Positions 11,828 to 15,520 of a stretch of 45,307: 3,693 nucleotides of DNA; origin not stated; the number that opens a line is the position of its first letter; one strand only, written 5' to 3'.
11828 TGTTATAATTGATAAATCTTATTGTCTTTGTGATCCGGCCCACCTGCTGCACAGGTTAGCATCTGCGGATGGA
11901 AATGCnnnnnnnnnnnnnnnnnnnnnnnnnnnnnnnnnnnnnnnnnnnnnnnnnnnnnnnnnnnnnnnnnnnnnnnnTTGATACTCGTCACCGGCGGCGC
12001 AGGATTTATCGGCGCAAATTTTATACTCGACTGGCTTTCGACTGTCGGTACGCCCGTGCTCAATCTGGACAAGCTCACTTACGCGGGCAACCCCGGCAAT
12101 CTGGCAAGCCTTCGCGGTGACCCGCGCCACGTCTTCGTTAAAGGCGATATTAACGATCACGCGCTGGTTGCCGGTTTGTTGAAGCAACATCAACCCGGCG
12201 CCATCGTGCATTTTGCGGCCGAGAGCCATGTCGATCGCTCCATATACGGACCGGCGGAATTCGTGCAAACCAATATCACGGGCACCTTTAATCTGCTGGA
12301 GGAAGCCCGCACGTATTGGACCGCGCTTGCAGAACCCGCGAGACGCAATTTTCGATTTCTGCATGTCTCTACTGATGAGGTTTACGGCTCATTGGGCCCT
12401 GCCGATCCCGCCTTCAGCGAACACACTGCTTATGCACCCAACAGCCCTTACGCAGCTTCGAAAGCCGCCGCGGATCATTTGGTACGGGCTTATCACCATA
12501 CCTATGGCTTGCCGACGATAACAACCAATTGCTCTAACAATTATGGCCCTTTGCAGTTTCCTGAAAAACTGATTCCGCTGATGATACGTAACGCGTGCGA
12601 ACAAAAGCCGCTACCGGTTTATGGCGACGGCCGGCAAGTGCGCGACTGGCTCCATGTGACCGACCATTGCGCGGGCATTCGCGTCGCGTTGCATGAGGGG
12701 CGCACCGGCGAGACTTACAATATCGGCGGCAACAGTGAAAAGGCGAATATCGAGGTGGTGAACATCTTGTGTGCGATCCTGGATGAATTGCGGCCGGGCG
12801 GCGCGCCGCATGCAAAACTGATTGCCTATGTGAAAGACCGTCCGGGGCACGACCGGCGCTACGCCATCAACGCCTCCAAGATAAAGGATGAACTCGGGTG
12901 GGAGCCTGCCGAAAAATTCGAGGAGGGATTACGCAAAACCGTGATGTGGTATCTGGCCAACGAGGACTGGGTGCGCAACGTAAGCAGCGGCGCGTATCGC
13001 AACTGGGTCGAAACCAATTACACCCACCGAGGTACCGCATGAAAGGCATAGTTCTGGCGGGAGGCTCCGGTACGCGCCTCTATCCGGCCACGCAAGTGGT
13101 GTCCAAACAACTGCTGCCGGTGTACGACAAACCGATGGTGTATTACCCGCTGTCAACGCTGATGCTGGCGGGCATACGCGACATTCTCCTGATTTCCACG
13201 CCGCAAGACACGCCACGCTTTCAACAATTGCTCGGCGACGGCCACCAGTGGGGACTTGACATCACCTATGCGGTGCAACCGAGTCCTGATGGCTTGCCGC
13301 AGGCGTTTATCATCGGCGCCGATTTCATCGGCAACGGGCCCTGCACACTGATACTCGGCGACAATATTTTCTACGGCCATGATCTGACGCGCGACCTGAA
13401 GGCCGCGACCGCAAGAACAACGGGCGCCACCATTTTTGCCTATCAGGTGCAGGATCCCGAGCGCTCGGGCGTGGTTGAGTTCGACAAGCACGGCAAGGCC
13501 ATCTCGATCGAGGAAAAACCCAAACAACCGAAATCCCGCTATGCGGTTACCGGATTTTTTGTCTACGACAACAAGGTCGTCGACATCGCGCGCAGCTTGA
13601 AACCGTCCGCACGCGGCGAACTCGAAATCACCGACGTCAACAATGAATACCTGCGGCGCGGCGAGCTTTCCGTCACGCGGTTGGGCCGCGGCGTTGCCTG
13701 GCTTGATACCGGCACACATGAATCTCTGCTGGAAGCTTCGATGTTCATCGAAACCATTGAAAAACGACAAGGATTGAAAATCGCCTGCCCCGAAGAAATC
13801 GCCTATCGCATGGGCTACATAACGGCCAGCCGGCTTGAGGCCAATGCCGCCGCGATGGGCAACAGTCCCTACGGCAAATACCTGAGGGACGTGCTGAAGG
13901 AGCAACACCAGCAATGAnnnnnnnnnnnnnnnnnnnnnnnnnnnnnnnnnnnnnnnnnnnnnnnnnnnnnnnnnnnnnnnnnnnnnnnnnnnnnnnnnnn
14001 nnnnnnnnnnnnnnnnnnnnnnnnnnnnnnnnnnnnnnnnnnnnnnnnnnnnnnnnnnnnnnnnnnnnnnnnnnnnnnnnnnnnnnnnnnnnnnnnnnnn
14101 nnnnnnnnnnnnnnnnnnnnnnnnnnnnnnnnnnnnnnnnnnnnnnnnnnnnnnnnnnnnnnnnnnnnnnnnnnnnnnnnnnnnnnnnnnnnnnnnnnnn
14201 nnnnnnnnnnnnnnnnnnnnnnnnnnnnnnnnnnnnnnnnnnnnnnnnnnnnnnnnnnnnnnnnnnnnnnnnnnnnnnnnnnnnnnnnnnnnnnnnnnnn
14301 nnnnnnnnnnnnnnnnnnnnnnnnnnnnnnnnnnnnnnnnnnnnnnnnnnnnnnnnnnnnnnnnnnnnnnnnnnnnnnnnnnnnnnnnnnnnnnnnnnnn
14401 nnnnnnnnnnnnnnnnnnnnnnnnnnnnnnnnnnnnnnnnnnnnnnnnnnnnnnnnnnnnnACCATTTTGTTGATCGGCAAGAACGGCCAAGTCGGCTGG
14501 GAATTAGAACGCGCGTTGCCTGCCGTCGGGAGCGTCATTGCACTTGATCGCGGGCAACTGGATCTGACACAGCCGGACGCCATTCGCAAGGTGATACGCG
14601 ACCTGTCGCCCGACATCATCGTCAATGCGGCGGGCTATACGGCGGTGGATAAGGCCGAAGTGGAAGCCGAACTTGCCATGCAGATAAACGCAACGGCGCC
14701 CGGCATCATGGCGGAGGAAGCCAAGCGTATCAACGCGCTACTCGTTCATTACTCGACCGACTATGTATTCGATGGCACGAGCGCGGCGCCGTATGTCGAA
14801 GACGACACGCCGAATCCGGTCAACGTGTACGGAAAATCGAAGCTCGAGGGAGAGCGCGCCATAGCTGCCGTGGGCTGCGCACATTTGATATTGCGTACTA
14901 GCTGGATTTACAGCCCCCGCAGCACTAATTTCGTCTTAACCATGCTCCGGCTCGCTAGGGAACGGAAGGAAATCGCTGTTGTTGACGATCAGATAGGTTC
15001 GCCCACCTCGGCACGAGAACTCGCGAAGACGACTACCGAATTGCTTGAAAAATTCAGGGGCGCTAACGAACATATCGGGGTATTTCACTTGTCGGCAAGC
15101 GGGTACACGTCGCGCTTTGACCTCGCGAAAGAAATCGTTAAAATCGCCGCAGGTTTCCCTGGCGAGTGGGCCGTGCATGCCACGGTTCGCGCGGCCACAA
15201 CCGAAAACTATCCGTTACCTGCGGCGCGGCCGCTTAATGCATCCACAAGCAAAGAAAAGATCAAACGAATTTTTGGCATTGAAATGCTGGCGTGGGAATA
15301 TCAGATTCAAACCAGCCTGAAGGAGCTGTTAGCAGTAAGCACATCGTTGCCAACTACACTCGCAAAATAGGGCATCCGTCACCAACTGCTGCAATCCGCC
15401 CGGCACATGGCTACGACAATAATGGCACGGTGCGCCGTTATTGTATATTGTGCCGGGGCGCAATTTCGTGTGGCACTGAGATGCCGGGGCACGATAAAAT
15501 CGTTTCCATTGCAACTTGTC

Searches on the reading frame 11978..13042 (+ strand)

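Call 79: search_protein_families(library=pfam, proteins=[window:11978-13042:+], max_evalue=0.001)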
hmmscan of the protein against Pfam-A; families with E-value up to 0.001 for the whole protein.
window:11978-13042:+ (354 aa): 6 families
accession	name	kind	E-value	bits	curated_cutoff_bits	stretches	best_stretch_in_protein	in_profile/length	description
PF16363.11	GDP_Man_Dehyd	-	1.6e-90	304.4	27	1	3-321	1-332/332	GDP-mannose 4,6 dehydratase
PF01370.27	Epimerase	-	7.6e-66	222.4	20.9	1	2-250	1-240/240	NAD dependent epimerase/dehydratase family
PF04321.23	RmlD_sub_bind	-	6.6e-12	45.5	27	1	2-176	3-143/287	RmlD substrate binding domain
PF02719.21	Polysacc_synt_2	-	5.9e-11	42.5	20.2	1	2-112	1-117/293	Polysaccharide biosynthesis protein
PF07993.18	NAD_binding_4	-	5.4e-09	36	20.1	1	72-186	88-205/258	Male sterility protein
PF01073.25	3Beta_HSD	-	3.6e-07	29.9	22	1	3-227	1-218/280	3-beta hydroxysteroid dehydrogenase/isomerase family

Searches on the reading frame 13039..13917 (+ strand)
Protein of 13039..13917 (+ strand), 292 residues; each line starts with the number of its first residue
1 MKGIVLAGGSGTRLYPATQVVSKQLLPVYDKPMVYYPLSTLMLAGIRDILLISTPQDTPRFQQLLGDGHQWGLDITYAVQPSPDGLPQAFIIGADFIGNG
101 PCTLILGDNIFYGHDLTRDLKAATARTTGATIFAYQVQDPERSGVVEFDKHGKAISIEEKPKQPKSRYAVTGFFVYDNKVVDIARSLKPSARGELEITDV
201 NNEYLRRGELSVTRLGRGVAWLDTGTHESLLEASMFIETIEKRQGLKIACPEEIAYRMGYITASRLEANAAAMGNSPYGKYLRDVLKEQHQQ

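Call 79: search_protein_families(library=pfam, proteins=[window:13039-13917:+], max_evalue=0.001)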
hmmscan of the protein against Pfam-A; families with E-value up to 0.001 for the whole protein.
window:13039-13917:+ (292 aa): 2 families
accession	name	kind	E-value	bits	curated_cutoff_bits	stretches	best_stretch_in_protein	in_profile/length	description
PF00483.29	NTP_transferase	-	1.2e-72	244.9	21.2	1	2-238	1-243/245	Nucleotidyl transferase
PF12804.13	NTP_transf_3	-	4.4e-08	33.9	27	1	3-134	1-121/160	MobA-like NTP transferase domain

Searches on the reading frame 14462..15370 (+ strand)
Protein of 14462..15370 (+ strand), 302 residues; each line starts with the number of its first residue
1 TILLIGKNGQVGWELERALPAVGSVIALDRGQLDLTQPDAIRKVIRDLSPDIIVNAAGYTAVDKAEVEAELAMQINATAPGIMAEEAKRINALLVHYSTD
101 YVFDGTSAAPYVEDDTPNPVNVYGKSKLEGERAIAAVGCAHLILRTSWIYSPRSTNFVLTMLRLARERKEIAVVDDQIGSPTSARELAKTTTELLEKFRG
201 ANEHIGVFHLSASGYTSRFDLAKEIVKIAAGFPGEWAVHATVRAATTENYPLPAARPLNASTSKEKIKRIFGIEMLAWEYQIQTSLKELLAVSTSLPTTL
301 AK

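Call 79: search_protein_families(library=pfam, proteins=[window:14462-15370:+], max_evalue=0.001)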
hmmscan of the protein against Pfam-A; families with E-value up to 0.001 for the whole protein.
window:14462-15370:+ (302 aa): 4 families
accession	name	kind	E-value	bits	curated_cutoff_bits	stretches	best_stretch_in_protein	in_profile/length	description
PF04321.23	RmlD_sub_bind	-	4.1e-100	335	27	1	2-289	3-285/287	RmlD substrate binding domain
PF01370.27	Epimerase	-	2.4e-21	76.7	20.9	1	2-176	1-204/240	NAD dependent epimerase/dehydratase family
PF16363.11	GDP_Man_Dehyd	-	2.2e-10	41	27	1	32-149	58-179/332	GDP-mannose 4,6 dehydratase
PF02719.21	Polysacc_synt_2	-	0.00033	20.4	20.2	0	34-137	62-152/293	Polysaccharide biosynthesis protein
